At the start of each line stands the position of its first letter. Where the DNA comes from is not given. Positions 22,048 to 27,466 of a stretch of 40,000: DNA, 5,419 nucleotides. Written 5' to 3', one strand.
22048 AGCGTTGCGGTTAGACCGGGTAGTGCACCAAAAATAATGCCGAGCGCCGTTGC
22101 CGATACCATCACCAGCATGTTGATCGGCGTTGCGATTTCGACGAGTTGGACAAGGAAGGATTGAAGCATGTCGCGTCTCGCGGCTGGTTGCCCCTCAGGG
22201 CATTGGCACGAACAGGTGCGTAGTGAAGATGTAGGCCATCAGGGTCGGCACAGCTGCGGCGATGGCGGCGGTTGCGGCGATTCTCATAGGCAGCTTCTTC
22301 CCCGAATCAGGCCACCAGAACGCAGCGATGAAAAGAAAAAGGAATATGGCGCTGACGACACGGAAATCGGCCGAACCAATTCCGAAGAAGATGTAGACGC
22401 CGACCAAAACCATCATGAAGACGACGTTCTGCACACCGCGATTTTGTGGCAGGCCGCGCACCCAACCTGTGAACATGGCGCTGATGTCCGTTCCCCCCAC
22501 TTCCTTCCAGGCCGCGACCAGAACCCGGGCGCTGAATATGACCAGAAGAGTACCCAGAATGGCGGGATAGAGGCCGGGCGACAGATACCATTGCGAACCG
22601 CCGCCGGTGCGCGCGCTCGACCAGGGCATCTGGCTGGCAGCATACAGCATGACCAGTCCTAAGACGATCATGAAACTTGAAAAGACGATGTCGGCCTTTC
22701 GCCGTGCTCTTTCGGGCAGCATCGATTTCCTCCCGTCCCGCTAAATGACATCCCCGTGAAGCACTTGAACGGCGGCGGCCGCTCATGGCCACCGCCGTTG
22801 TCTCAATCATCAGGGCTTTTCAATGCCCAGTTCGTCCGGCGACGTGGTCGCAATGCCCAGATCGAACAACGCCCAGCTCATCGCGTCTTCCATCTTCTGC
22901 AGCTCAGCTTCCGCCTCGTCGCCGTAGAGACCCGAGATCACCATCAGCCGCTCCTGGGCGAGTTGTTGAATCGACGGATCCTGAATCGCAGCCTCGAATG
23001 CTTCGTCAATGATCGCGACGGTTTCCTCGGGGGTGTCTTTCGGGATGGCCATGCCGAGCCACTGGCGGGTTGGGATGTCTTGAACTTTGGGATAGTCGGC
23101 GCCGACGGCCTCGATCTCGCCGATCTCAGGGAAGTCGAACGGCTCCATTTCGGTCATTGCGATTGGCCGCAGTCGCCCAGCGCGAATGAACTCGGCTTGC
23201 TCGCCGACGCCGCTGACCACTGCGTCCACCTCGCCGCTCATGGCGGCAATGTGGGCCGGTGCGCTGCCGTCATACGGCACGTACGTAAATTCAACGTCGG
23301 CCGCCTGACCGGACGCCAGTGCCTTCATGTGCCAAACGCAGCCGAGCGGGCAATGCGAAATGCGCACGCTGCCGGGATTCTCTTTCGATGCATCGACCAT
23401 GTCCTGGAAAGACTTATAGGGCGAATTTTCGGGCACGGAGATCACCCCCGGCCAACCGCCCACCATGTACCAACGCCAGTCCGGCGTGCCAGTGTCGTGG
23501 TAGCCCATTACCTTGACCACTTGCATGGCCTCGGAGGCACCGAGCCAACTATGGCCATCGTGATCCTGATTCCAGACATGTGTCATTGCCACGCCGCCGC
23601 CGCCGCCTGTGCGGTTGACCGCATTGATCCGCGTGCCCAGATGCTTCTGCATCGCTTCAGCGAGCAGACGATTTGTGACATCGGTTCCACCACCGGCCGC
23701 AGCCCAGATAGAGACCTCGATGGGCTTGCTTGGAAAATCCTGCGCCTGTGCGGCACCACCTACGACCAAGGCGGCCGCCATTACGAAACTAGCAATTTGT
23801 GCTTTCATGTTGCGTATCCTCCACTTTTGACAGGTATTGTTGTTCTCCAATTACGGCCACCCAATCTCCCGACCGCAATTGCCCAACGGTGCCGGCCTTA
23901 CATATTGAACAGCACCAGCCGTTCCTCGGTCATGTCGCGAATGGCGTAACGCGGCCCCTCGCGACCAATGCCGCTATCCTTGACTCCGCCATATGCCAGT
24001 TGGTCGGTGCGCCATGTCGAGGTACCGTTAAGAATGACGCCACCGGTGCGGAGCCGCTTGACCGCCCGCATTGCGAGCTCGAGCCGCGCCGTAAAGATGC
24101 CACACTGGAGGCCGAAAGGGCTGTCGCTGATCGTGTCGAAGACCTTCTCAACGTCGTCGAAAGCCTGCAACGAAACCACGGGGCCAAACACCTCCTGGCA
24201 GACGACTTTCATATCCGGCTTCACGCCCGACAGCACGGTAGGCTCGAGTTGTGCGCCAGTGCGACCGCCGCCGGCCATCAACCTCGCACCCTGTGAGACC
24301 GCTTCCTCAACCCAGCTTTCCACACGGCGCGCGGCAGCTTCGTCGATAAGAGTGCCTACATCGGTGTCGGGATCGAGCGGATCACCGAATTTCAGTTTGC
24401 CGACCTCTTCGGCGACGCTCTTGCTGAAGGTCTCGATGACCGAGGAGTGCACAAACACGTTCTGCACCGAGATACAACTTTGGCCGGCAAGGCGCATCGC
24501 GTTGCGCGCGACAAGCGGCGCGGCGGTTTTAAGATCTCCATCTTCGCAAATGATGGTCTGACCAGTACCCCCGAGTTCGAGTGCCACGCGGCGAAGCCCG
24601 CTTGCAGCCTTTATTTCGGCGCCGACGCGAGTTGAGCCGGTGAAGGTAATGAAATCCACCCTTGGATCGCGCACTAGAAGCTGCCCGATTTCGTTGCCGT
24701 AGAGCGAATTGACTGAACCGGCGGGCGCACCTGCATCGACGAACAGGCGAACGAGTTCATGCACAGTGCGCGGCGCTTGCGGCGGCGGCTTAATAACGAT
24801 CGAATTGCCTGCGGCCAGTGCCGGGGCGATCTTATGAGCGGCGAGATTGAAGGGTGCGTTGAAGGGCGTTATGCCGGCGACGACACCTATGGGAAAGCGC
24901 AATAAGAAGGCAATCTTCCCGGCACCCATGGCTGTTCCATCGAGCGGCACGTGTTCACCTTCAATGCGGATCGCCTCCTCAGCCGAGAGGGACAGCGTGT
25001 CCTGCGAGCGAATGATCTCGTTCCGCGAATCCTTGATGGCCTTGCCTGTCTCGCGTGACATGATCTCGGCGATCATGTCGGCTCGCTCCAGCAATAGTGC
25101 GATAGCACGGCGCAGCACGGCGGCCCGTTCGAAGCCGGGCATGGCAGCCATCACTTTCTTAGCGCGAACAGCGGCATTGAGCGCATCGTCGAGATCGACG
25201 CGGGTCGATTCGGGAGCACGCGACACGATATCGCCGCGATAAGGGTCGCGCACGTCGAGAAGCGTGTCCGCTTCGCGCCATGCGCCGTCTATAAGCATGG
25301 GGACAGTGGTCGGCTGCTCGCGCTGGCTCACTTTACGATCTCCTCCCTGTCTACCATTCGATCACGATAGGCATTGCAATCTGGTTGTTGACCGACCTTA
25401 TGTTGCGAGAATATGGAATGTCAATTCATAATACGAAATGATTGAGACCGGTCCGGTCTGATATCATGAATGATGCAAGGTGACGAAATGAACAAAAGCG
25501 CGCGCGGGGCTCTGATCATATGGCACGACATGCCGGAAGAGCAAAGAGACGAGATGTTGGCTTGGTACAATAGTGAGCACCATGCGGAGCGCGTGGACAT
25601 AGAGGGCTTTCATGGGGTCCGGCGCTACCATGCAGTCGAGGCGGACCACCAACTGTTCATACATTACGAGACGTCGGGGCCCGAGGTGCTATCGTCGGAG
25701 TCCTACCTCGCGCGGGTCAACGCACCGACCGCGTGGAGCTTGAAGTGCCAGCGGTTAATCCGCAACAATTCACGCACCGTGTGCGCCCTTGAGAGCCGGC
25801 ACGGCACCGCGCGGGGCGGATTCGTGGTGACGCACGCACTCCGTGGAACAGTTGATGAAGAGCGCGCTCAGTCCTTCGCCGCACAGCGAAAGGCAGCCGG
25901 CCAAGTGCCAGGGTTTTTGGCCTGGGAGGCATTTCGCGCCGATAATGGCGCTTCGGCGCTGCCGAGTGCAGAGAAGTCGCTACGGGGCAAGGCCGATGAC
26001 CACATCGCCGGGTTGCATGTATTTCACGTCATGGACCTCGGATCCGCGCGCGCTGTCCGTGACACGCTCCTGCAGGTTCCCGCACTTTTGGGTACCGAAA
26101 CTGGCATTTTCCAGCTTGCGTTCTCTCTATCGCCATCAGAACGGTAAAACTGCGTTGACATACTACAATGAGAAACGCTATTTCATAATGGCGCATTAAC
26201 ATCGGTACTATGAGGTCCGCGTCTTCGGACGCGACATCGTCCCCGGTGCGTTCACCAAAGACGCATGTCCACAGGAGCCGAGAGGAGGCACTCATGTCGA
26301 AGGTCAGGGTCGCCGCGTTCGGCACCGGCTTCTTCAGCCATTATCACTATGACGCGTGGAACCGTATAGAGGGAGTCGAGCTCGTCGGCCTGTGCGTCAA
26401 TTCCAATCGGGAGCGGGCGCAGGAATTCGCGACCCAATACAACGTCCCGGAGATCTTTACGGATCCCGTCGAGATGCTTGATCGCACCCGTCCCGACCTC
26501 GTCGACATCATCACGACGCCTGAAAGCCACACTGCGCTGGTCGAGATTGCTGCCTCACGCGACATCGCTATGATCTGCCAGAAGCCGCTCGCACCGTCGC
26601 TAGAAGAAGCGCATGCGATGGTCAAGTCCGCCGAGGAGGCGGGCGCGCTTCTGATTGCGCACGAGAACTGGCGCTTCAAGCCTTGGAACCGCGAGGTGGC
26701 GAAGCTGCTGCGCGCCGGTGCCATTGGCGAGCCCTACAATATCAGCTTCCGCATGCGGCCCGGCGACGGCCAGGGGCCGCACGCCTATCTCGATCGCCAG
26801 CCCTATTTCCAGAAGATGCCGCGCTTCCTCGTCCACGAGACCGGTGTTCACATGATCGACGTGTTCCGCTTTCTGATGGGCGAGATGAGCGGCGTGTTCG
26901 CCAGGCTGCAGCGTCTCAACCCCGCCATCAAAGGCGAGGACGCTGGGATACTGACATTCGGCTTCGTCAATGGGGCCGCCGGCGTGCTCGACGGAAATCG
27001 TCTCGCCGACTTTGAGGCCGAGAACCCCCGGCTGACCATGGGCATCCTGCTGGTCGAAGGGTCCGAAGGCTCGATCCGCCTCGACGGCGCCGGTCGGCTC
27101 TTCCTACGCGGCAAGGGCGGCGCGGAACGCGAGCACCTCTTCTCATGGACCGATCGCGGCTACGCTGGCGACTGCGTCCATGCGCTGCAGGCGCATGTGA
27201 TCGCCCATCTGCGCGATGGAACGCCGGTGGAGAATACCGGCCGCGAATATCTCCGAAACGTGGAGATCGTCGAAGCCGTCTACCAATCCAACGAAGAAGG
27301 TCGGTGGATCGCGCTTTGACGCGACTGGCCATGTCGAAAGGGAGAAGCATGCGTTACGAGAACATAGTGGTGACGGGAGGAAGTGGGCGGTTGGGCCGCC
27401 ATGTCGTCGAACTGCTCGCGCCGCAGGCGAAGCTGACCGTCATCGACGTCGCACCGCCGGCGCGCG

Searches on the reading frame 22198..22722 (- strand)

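Call 10: search_protein_families(library=pfam, proteins=[window:22198-22722:-], max_evalue=0.001)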
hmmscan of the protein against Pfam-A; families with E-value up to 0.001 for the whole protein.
window:22198-22722:- (175 aa): 1 family
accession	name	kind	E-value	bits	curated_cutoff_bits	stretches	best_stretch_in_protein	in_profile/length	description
PF07331.16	TctB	-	1.9e-07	31.8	29.1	1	16-175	5-137/137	Tripartite tricarboxylate transporter TctB family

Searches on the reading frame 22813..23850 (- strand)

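Call 10: search_protein_families(library=pfam, proteins=[window:22813-23850:-], max_evalue=0.001)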
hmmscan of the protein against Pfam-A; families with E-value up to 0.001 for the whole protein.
window:22813-23850:- (346 aa): 1 family
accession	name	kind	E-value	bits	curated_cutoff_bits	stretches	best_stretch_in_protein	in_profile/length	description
PF03401.19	TctC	-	4.5e-24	85.9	27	1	61-299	3-240/274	Tripartite tricarboxylate transporter family receptor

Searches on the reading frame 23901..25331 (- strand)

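Call 10: search_protein_families(library=pfam, proteins=[window:23901-25331:-], max_evalue=0.001)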
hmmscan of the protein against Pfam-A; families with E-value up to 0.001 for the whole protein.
window:23901-25331:- (477 aa): 1 family
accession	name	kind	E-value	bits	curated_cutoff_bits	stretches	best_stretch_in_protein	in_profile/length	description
PF00171.27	Aldedh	-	6.7e-139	463.8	23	1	19-471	2-459/461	Aldehyde dehydrogenase family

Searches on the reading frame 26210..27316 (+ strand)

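Call 10: search_protein_families(library=pfam, proteins=[window:26210-27316:+], max_evalue=0.001)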
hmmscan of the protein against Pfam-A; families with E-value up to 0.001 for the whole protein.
window:26210-27316:+ (369 aa): 3 families
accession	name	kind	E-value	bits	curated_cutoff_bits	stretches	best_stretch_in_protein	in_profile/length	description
PF01408.29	GFO_IDH_MocA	-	6.4e-21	75.7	24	1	32-148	1-116/120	Oxidoreductase family, NAD-binding Rossmann fold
PF22725.1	GFO_IDH_MocA_C3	-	2.4e-14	53.8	27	1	161-289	2-123/124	GFO/IDH/MocA C-terminal domain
PF02894.22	GFO_IDH_MocA_C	-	4.7e-14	53.2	22.9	1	165-369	2-218/218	Oxidoreductase family, C-terminal alpha/beta domain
